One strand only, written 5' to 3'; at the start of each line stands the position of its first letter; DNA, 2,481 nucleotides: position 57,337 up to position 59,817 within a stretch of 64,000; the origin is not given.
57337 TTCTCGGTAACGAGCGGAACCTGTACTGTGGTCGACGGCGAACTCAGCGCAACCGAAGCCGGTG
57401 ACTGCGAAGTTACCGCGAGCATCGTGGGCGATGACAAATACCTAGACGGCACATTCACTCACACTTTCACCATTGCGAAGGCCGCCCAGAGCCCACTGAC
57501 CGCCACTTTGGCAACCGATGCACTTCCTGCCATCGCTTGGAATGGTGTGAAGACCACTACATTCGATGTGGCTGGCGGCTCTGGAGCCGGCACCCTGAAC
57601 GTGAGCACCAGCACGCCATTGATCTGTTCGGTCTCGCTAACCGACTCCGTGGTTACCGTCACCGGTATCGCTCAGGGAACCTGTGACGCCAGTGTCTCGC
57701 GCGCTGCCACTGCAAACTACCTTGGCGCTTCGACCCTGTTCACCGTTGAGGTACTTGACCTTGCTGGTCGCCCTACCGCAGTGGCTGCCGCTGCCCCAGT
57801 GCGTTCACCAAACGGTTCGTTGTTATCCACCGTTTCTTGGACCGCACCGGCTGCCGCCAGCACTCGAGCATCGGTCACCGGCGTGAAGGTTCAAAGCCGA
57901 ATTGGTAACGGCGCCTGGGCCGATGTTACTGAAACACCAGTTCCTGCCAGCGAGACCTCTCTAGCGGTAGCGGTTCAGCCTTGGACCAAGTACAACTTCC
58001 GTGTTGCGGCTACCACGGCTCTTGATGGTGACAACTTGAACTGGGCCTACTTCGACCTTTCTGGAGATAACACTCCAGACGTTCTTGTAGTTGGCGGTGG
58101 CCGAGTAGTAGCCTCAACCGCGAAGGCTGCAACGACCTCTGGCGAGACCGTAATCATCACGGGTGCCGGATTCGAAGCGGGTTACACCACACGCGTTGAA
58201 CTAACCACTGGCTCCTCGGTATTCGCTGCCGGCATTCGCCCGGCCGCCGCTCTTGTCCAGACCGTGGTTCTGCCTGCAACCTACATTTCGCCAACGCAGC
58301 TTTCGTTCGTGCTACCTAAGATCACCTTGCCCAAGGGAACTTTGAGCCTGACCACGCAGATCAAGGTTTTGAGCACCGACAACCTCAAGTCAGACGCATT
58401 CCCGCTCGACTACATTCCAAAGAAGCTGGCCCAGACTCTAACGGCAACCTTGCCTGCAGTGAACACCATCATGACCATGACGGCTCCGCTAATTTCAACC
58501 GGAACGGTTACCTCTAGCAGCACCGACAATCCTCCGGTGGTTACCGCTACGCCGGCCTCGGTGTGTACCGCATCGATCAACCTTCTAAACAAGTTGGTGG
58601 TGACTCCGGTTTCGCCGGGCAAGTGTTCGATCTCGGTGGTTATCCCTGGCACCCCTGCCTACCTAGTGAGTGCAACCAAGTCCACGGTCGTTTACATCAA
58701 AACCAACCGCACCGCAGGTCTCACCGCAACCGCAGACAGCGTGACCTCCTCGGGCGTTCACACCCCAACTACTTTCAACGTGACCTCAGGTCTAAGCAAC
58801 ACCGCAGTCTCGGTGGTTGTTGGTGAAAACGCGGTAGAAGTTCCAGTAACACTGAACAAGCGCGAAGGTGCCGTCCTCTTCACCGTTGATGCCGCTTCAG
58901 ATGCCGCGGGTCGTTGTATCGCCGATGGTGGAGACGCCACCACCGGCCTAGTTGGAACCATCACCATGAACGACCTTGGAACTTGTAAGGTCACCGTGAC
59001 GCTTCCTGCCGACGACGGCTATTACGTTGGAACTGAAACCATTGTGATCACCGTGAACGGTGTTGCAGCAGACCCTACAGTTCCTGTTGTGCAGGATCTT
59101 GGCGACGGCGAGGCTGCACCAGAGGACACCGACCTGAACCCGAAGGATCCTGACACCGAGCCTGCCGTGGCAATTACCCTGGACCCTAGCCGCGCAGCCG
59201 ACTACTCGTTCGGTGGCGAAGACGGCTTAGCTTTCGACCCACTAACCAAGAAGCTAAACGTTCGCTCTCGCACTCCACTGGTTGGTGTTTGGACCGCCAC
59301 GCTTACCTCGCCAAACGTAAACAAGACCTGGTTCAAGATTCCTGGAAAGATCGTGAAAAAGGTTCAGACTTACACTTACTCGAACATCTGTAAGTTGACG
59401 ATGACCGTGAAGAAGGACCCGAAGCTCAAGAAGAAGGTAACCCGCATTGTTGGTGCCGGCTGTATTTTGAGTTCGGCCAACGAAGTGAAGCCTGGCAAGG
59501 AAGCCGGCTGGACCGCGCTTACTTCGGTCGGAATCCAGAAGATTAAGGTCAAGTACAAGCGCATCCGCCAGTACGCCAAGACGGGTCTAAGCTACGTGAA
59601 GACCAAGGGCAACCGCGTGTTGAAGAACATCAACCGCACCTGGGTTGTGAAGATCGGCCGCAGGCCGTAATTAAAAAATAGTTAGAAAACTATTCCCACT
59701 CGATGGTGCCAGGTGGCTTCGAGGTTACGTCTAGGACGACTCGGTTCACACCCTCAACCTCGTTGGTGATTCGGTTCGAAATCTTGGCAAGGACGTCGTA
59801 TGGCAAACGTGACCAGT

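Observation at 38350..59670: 21.3-kb single ORF encoding a 7,106-aa secreted modular protein in an otherwise compact genome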

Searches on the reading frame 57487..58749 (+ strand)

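Call 10: search_protein_families(library=pfam, proteins=[window:57487-58749:+], max_evalue=1)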
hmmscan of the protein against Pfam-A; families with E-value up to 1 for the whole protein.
window:57487-58749:+ (421 aa): 2 families
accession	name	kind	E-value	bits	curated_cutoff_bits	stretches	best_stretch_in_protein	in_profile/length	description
PF00041.27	fn3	-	0.00048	20.7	25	1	115-178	17-71/84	Fibronectin type III domain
PF13517.12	FG-GAP_3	-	0.076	14.1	26.9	0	177-201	37-61/61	FG-GAP-like repeat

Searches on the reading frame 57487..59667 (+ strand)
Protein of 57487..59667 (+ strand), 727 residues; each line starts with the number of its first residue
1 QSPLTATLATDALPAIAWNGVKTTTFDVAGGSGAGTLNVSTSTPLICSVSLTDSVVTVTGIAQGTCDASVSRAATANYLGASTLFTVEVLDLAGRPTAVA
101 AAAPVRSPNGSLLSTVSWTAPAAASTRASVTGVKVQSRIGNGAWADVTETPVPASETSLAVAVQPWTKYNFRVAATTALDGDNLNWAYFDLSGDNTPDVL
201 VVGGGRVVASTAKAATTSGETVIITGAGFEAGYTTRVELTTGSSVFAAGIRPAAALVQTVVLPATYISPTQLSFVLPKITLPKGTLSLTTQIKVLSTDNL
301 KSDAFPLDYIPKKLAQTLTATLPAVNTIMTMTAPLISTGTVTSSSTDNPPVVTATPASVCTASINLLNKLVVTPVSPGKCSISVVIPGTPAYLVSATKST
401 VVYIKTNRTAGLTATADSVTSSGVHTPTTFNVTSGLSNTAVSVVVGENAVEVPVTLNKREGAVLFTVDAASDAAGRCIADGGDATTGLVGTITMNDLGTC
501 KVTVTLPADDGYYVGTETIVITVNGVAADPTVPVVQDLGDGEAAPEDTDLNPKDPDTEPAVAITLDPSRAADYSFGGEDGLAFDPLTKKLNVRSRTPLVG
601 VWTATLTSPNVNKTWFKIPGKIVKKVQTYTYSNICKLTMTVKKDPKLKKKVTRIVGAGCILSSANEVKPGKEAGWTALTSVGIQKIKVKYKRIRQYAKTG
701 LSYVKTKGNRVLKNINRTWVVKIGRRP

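Call 26: search_solved_structures(query=window:57487-59667:+, max_evalue=0.1)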
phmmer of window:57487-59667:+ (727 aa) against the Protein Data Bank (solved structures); distinct sequences matched with E-value up to 0.1: 3.
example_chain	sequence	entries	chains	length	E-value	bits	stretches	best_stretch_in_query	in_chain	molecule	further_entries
1x5h_A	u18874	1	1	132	7e-06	28.4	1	94-186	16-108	Neogenin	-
5e52_A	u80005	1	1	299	0.044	15.8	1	114-179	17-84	Contactin-5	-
5j7k_A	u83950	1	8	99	0.078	15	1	107-177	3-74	FN3con-a-lys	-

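Call 40: find_homologous_proteins(query=window:57757-59667:+, max_evalue=0.001)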
Query window:57757-59667:+ (637 aa): 5 proteins with E <= 0.001 among 8000 candidates.
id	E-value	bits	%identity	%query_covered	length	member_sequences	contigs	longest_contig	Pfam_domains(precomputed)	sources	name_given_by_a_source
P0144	3.9e-293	992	75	100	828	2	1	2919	-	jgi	jgi:hypothetical protein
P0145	7.5e-231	786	63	100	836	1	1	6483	-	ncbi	ncbi:MAG: fibronectin type III domain-containing protein, partial [Micrococcales bacterium]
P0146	1.3e-191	657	53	100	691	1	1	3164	PF00041.28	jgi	jgi:hypothetical protein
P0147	8.2e-169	581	52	67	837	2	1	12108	-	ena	-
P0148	5.5e-78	281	46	55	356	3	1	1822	-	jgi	jgi:hypothetical protein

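Call 41: find_encoding_contigs(protein=P0145, flank=10000)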
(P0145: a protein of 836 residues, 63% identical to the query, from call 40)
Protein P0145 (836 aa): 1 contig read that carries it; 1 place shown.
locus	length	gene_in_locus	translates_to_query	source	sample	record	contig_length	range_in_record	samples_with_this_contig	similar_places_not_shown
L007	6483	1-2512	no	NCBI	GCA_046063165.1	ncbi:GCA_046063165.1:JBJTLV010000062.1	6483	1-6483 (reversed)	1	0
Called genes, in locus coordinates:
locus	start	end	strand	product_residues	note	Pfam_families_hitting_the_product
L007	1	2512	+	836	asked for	?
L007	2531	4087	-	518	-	PF00117:GATase, PF07722:Peptidase_C26, PF02540:NAD_synthase (weak), PF03054:tRNA_Me_trans (faint), PF00958:GMP_synt_C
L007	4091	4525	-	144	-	PF12823:DUF3817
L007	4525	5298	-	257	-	PF02104:SURF1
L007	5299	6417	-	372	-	PF00478:IMPDH, PF01070:FMN_dh, PF05690:ThiG (faint), PF01645:Glu_synthase (weak)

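Call 42: find_encoding_contigs(protein=P0147, flank=10000)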
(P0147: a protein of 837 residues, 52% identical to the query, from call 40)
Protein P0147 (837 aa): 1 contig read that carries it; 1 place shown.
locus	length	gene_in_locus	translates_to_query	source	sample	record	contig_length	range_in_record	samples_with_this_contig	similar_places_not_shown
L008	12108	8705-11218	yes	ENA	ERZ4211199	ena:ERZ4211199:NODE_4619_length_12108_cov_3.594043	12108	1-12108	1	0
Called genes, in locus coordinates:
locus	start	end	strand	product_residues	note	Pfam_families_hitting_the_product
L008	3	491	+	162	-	?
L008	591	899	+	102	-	PF00829:Ribosomal_L21p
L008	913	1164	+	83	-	PF01016:Ribosomal_L27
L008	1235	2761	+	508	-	PF01018:GTP1_OBG, PF01926:MMR_HSR1, PF02421:FeoB_N, PF09269:DUF1967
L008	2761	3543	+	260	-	PF00696:AA_kinase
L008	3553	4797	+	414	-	PF00171:Aldedh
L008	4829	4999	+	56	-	-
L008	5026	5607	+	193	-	PF01467:CTP_transf_like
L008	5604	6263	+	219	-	-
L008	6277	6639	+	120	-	PF02410:RsfS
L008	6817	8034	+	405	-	-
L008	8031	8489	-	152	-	PF02502:LacAB_rpiB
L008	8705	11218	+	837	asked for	-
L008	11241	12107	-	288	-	?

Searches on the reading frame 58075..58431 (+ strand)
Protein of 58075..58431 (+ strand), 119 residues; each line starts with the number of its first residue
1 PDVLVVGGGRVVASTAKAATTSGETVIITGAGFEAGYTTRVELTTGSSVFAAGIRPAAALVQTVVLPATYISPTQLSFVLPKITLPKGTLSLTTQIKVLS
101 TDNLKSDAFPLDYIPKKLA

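Call 84: search_solved_structures(query=A7, max_evalue=10, show_alignments=1)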
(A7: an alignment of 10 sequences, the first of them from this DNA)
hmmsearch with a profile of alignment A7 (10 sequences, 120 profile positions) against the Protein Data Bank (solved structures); distinct sequences matched with E-value up to 10: 2.
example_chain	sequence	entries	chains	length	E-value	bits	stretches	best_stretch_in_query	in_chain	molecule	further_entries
28ye_P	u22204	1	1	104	0.18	14.9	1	31-79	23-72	Large ribosomal subunit protein bL21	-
6jko_A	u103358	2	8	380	0.58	13.3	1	43-96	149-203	Methanol dehydrogenase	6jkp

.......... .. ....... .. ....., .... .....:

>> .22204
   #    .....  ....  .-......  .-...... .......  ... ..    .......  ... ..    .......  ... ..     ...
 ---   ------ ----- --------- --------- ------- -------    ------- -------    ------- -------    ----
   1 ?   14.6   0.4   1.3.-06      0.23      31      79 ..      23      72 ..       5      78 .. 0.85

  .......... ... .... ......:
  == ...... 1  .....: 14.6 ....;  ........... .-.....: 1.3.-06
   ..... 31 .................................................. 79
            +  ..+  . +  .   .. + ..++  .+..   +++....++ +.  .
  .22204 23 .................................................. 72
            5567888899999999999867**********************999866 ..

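Call 85: search_protein_families(library=pfam, alignment_id=A7, max_evalue=10)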
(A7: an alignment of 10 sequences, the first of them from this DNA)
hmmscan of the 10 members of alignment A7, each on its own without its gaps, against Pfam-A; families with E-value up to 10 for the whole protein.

A. member 1, seq(119 aa): 2 families
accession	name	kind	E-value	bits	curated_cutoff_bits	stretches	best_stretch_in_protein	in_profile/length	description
PF01833.30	TIG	-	0.0028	18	20.9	1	19-98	12-72/84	IPT/TIG domain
PF13241.12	NAD_binding_7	-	0.57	11.2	22.1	1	3-31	10-38/104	Putative NAD(P)-binding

B. families by the number of members that match (of 10 scanned): 3 families
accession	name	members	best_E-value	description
PF01833.30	TIG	9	1.7e-06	IPT/TIG domain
PF22089.2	DIP2116-like_N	1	0.37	DIP2116-like, N-terminal domain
PF13241.12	NAD_binding_7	1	0.57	Putative NAD(P)-binding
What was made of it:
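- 58090..58425 (+): IPT/TIG-like domain (aa 6581-6692). 9 of 10 family members hit TIG, best E 1.7e-6 (call 85).
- Checked: IPT-like: the window copy is sub-threshold (E 0.0028), but 9 of 10 family members hit TIG (call 85).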

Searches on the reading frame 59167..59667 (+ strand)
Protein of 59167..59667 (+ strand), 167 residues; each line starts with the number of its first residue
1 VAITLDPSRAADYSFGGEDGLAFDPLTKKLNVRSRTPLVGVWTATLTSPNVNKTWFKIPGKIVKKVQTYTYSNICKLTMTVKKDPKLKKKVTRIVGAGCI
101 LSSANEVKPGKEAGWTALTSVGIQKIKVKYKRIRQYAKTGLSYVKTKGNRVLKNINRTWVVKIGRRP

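Call 47: search_protein_representatives(protein=window:59167-59667:+)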
Query: 167 residues. Proteins with E-value up to 0.001 (for the whole library): 19; up to 1e-10: 17; up to 1e-30: 9. The best 19 are listed.
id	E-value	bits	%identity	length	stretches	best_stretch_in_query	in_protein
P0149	1.2e-99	347.4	97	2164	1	2-167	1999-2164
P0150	9.8e-92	321.7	93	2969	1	2-166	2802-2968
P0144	1.5e-86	304.8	88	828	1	3-166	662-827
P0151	2.9e-69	248.6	73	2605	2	2-166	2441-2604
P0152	7.5e-68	244.0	76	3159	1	2-165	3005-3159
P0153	2.2e-57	210.0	81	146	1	23-166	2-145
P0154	8.3e-48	178.9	62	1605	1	2-164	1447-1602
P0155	6.1e-38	146.8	60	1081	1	2-165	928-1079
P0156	2.1e-31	125.5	49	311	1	2-165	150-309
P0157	4.1e-26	108.3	50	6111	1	3-165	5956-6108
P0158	1.2e-24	103.6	47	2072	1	8-165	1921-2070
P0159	8.7e-24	100.8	45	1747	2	7-165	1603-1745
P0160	3.4e-21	92.3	44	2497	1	18-165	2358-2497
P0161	1.6e-18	83.6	50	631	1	12-165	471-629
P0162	4.7e-17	78.9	48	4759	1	13-165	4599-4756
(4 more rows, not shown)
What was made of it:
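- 59215..59667 (+): Basic C-terminal domain (aa 6956-7106; pI 10.7; Cys 7014/7038; ends ...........). Candidate envelope-retention module. 19 cluster representatives among 1.84e9 proteins; at the extreme C-terminus in every long match, while the weakest hit and a few short fragments are uninformative (call 47).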

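Call 71: search_protein_families(library=pfam, proteins=[P0152, P0158, P0159, P0154, P0161], max_evalue=0.001)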
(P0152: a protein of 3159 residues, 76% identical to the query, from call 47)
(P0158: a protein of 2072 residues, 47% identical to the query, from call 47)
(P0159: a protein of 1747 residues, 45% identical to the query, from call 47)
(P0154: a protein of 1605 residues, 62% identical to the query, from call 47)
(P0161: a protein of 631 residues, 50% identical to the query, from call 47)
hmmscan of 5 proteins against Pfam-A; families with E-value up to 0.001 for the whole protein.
P0152 (3159 aa): 2 families
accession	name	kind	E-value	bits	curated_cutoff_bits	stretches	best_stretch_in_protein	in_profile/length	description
PF21722.4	Gly_rich_2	-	1.7e-17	64.7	24.3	1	65-306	1-225/226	Glycine-rich domain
PF00041.27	fn3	-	4.5e-10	40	25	1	419-509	1-82/84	Fibronectin type III domain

P0158 (2072 aa): 2 families
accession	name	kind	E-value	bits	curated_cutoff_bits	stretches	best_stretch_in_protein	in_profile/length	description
PF05345.18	He_PIG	-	1.4e-13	51.5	24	2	377-460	2-95/96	Putative Ig domain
PF16640.11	Big_3_5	-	0.0003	21.7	35.5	1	1095-1184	1-88/88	Bacterial Ig-like domain (group 3)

P0159 (1747 aa): 1 family
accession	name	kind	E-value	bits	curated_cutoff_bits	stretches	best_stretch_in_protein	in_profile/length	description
PF18657.6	YDG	-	1.2e-14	54.7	25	1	244-320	2-82/85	YDG domain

P0154 (1605 aa): 0 families

P0161 (631 aa): 0 families

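Call 92: find_related_loci(query=A8, collection=metagenome_contigs, flank=10000)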
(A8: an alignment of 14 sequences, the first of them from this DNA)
Query A8 (135 aa) in metagenome_contigs; peptide patterns used: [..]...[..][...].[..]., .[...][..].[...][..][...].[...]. (x = any residue, [..] = any of these).
489 stretches matched a pattern; 2 encode a relative of the query (tblastn E <= 1e-3); 2 distinct loci.
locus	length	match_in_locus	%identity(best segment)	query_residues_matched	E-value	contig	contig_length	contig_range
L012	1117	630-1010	57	1-133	2e-36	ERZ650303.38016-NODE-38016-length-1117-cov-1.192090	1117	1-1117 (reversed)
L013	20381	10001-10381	57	1-133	2e-35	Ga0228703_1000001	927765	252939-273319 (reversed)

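Call 93: search_solved_structures(query=A8, max_evalue=10)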
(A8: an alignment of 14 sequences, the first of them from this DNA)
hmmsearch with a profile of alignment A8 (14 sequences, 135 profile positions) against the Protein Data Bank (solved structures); distinct sequences matched with E-value up to 10: 2.
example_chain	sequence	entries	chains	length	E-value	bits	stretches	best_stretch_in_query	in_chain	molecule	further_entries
4tsh_B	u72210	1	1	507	0.95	12.8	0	4-73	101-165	Surface protein adhesin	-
3qe5_A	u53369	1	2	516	1.1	12.6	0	4-73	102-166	Major cell-surface adhesin PAc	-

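Call 99: find_encoding_contigs(protein=P0152, flank=6000, max_places=3)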
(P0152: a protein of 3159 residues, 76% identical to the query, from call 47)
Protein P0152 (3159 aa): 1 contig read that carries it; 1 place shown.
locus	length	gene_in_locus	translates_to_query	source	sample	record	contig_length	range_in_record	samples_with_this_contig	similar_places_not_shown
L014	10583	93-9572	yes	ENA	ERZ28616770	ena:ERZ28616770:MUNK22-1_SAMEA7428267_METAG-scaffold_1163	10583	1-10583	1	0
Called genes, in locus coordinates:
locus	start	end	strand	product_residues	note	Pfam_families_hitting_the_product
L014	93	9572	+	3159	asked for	PF21722:Gly_rich_2, PF00041:fn3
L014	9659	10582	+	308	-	?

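Call 100: find_encoding_contigs(protein=P0159, flank=6000, max_places=3)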
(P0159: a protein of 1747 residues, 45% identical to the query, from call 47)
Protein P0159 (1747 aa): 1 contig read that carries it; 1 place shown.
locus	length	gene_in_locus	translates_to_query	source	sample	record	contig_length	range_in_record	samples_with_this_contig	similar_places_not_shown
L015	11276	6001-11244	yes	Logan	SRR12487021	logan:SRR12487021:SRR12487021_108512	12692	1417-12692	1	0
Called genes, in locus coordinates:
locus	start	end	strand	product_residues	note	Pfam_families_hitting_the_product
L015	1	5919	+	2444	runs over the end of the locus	?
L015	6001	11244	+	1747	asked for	PF18657:YDG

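Call 104: search_protein_families(library=pfam, alignment_id=A8, max_evalue=10)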
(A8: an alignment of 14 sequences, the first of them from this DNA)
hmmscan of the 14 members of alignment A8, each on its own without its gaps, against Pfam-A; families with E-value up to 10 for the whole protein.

A. member 1, seq(135 aa): 0 families

B. families by the number of members that match (of 14 scanned): 6 families
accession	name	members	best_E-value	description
PF21584.2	2L_N_poxvirus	2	0.0039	Poxvirus, 2L, N-terminal domain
PF00793.26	DAHP_synth_1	1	0.052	DAHP synthetase I family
PF00967.23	Barwin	1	0.052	Barwin family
PF21661.2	DUF6860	1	0.13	Domain of unknown function (DUF6860)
PF19079.5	CFSR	1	0.15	Collagen-flanked surface repeat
PF13308.11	YARHG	1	0.19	YARHG domain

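Call 105: search_protein_families(library=ncbifam, alignment_id=A8, max_evalue=10)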
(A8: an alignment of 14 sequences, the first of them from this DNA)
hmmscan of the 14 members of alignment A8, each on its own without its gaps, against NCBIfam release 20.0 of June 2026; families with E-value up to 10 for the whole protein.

A. member 1, seq(135 aa): 1 family
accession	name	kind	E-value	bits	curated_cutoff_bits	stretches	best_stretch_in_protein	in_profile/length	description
NF001309.0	PRK00257.1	equivalog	0.14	11.1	434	1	22-76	83-135/379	4-phosphoerythronate dehydrogenase PdxB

B. families by the number of members that match (of 14 scanned): 11 families
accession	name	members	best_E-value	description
TIGR03315.1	Se_ygfK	4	0.0025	putative selenate reductase subunit YgfK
NF041405.1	XopAJ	3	0.046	XopAJ/AvrRxo1 family type III secretion system effector zeta toxin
NF001309.0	PRK00257.1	2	0.041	4-phosphoerythronate dehydrogenase PdxB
NF009409.0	PRK12770.1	1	0.0019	putative glutamate synthase subunit beta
NF000744.0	PRK00045.1-3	1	0.003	glutamyl-tRNA reductase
TIGR03366.1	HpnZ_proposed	1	0.025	putative phosphonate catabolism associated alcohol dehydrogenase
NF002972.0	PRK03657.1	1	0.052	2-oxo-tetronate isomerase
TIGR02190.1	GlrX-dom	1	0.074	glutaredoxin-family domain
NF009195.0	PRK12543.1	1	0.08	RNA polymerase sigma factor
NF011233.0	PRK14640.1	1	0.09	hypothetical protein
NF045673.1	c-di-GMPRcptLapD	1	0.14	cyclic di-GMP receptor LapD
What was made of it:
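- The tail has no known homologue (calls 93, 105).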

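Call 108: find_encoding_contigs(protein=P0149, flank=10000, max_places=3)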
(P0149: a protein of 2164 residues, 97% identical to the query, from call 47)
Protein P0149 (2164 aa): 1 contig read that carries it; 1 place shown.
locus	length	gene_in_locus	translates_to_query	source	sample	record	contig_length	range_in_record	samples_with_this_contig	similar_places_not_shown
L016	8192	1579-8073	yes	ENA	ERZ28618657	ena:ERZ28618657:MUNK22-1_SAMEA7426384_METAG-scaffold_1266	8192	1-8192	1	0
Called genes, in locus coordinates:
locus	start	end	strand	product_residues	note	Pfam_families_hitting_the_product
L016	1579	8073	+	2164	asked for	-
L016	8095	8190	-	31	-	?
